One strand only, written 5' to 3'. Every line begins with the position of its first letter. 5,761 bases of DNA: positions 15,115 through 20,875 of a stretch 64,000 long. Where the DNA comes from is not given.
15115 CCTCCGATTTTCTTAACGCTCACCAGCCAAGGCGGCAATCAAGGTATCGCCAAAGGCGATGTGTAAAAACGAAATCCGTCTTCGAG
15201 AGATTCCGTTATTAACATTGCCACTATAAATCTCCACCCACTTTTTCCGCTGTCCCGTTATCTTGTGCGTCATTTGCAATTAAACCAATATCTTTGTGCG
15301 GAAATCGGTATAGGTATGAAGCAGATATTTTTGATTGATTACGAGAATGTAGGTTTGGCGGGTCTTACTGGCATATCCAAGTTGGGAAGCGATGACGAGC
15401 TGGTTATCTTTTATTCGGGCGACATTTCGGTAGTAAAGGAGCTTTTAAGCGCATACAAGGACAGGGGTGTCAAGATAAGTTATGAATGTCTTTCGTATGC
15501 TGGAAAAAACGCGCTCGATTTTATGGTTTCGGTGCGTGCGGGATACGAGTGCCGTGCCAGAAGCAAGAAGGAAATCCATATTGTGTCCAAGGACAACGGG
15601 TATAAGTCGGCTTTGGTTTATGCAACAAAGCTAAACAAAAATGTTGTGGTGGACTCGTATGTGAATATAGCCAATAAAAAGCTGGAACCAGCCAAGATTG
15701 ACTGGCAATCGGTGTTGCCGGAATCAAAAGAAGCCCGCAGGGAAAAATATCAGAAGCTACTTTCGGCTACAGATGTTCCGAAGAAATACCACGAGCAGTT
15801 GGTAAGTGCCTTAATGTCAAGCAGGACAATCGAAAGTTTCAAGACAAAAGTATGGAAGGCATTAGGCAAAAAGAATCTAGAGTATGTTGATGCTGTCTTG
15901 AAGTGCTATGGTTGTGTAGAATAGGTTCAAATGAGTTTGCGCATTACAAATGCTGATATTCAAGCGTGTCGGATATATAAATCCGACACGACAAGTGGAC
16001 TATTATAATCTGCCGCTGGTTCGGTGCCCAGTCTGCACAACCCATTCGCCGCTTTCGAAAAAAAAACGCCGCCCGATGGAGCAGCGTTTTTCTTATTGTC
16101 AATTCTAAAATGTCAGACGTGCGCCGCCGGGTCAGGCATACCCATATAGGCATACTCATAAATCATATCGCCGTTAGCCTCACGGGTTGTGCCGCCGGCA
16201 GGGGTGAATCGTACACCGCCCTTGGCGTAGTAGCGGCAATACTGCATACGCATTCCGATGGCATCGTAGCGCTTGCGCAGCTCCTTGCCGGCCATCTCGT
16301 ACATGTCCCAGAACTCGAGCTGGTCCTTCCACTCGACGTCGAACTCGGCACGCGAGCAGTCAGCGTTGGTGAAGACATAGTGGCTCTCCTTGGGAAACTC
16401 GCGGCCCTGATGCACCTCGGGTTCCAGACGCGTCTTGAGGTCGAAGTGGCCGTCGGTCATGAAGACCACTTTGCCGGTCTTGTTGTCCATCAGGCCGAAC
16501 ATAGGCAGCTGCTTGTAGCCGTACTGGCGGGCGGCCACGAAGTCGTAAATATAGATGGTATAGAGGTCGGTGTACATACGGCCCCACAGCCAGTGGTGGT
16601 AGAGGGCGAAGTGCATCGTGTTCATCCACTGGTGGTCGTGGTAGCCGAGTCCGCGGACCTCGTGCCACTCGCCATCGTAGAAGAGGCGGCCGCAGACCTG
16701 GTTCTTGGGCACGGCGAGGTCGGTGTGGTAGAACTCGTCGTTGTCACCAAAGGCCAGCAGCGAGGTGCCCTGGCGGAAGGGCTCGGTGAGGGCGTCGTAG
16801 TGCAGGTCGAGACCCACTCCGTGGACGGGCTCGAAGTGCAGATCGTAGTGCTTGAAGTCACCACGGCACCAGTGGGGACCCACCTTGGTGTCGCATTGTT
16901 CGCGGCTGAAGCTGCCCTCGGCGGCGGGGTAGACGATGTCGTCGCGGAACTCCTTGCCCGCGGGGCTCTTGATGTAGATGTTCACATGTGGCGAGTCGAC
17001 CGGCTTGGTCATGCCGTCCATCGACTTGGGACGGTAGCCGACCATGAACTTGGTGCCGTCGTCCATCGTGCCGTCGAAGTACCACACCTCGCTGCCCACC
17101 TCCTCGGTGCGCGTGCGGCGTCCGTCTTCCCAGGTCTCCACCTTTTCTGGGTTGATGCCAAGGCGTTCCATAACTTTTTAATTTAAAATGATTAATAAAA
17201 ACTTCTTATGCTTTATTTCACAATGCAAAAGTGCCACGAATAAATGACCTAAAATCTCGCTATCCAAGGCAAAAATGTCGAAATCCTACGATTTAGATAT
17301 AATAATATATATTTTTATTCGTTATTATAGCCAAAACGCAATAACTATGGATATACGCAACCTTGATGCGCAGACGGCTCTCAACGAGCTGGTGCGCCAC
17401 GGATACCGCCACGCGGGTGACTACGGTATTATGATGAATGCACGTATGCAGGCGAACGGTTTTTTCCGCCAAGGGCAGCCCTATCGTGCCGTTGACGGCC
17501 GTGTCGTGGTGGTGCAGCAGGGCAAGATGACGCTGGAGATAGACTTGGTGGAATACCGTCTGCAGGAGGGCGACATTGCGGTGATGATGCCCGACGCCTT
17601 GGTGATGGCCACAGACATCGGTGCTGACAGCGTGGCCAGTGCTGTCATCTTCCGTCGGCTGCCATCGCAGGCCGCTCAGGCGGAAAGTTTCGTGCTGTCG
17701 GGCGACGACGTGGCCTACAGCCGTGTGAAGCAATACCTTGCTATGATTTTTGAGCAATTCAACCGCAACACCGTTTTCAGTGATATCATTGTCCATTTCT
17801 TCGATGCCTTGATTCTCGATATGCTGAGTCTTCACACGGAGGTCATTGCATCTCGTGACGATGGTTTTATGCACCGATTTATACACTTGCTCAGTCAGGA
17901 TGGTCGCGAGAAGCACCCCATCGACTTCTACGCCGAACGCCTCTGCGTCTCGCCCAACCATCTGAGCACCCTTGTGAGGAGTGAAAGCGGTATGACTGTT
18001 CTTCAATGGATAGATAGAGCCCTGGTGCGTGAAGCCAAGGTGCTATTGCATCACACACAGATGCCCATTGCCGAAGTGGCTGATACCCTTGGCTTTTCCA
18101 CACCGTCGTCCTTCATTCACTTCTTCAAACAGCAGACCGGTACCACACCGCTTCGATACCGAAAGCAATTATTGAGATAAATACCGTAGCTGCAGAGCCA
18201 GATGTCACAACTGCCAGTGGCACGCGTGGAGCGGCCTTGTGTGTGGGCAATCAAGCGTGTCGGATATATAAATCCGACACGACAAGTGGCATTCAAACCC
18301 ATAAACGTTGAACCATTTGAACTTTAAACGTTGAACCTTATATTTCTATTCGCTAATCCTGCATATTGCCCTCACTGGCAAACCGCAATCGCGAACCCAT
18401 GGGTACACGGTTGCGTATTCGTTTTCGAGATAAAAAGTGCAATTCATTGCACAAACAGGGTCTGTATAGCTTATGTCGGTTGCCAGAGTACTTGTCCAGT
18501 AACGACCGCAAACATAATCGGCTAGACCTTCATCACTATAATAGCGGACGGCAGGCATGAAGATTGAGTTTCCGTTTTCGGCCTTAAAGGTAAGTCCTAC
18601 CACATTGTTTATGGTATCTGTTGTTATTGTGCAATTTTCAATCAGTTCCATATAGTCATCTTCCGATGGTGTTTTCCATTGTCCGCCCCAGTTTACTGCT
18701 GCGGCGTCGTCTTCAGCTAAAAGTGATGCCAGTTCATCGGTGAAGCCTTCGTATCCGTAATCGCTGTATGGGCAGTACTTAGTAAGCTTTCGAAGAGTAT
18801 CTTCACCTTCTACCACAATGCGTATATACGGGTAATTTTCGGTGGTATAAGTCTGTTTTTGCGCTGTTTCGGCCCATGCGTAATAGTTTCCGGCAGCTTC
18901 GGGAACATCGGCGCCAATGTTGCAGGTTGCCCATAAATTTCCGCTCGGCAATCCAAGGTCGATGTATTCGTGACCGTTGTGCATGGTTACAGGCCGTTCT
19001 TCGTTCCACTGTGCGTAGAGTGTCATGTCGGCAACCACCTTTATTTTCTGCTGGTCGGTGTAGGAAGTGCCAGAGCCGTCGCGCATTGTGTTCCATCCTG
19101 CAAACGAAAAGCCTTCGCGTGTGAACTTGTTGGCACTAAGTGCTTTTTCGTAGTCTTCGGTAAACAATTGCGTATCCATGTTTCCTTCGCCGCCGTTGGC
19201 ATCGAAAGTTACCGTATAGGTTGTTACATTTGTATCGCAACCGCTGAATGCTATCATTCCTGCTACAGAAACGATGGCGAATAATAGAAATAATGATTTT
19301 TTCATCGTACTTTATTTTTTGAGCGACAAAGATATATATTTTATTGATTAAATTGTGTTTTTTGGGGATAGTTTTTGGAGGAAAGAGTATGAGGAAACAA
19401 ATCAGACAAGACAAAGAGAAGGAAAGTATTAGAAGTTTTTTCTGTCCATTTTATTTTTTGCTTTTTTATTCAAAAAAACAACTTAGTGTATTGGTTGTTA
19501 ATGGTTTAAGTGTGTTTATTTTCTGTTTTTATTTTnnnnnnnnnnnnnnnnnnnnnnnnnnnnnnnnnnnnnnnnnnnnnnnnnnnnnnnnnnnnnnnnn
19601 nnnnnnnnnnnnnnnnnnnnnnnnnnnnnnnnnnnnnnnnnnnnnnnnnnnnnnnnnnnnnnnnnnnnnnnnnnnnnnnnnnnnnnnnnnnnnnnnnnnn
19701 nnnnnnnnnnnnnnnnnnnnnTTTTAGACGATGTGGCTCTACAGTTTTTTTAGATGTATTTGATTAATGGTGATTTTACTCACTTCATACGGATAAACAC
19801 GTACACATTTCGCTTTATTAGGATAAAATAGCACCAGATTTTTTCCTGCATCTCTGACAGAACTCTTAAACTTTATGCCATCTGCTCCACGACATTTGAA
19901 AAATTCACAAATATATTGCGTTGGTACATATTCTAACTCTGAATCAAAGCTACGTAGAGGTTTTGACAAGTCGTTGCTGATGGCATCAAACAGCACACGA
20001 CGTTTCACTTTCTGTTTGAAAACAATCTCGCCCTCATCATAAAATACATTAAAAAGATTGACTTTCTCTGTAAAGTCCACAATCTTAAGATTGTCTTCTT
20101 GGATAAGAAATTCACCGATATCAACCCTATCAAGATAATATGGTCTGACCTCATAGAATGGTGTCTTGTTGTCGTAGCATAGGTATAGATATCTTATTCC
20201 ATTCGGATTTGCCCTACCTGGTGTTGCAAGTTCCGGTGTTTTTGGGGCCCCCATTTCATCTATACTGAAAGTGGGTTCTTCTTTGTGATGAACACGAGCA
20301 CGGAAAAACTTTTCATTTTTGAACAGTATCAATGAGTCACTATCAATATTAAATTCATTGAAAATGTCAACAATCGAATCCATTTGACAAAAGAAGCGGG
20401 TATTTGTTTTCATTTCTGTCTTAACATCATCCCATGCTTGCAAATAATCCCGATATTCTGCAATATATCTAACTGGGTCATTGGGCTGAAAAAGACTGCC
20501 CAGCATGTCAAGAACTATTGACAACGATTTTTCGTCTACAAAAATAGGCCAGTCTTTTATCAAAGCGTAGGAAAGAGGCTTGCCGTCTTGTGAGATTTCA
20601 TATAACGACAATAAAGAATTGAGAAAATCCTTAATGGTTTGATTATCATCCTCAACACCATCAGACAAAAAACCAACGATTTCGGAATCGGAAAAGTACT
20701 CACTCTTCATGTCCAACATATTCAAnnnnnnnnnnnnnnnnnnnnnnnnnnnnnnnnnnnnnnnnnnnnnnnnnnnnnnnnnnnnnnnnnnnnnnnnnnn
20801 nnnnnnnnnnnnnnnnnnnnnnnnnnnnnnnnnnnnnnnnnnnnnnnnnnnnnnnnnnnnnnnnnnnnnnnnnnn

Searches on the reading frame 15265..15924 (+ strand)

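Call 62: search_protein_families(library=pfam, proteins=[window:15265-15924:+], max_evalue=0.01)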
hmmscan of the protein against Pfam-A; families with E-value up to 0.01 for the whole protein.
window:15265-15924:+ (219 aa): 1 family
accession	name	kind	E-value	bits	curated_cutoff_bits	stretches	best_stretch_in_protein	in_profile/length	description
PF18475.7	PIN7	-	3.7e-16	60.1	34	1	23-121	1-100/103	PIN domain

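Call 83: search_protein_families(library=padloc, proteins=[window:15265-15924:+], max_evalue=0.001)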
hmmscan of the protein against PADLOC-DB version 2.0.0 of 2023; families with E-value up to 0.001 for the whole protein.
window:15265-15924:+ (219 aa): 0 families

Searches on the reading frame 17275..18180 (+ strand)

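Call 62: search_protein_families(library=pfam, proteins=[window:17275-18180:+], max_evalue=0.01)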
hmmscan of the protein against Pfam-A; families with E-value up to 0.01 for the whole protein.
window:17275-18180:+ (301 aa): 2 families
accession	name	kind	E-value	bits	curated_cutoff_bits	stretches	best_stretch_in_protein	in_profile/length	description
PF12833.13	HTH_18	-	2.2e-23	82.8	33.6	1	219-298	1-80/80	Helix-turn-helix domain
PF00165.29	HTH_AraC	-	6.2e-13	49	26.6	1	258-297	1-42/42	Bacterial regulatory helix-turn-helix proteins, AraC family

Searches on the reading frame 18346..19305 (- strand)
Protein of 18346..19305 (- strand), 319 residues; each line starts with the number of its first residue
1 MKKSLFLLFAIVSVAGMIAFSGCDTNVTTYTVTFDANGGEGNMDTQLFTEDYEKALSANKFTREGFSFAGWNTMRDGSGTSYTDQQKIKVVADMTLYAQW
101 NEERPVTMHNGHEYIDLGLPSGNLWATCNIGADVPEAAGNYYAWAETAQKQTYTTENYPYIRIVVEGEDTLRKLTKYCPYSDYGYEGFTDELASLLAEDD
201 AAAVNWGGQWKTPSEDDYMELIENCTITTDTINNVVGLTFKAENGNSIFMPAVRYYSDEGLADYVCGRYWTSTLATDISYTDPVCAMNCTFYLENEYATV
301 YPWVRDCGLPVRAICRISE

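Call 62: search_protein_families(library=pfam, proteins=[window:18346-19305:-], max_evalue=0.01)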
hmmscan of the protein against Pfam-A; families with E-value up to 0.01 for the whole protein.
window:18346-19305:- (319 aa): 1 family
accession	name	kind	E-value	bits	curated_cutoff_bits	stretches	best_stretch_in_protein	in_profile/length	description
PF09479.16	Flg_new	-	9.5e-17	61.3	27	1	30-99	1-65/65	Listeria-Bacteroides repeat domain (List_Bact_rpt)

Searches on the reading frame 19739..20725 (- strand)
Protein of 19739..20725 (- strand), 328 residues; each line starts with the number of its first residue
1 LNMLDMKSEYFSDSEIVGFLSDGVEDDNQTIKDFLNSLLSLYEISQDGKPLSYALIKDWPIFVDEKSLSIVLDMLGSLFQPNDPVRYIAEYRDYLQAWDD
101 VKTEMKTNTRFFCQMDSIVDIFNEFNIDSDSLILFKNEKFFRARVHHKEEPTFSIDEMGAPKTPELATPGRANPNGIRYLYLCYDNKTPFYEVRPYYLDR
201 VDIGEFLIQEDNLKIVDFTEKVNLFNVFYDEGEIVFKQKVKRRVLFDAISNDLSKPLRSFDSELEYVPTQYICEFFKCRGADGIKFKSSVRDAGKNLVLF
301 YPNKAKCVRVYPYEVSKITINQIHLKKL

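Call 4: search_protein_families(library=pfam, proteins=[window:19739-20725:-], max_evalue=0.1)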
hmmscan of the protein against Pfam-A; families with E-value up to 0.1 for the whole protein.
window:19739-20725:- (328 aa): 1 family
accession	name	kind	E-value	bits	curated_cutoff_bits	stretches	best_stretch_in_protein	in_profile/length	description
PF08808.17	RES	-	1e-12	48.8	23.2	1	142-310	4-145/157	RES domain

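Call 5: search_protein_families(library=padloc, proteins=[window:19739-20725:-], max_evalue=0.1)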
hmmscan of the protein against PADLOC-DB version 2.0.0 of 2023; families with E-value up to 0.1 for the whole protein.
window:19739-20725:- (328 aa): 0 families

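Call 6: search_protein_families(library=ncbifam, proteins=[window:19739-20725:-], max_evalue=0.1)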
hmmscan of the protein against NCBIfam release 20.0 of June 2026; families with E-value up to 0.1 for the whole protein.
window:19739-20725:- (328 aa): 0 families
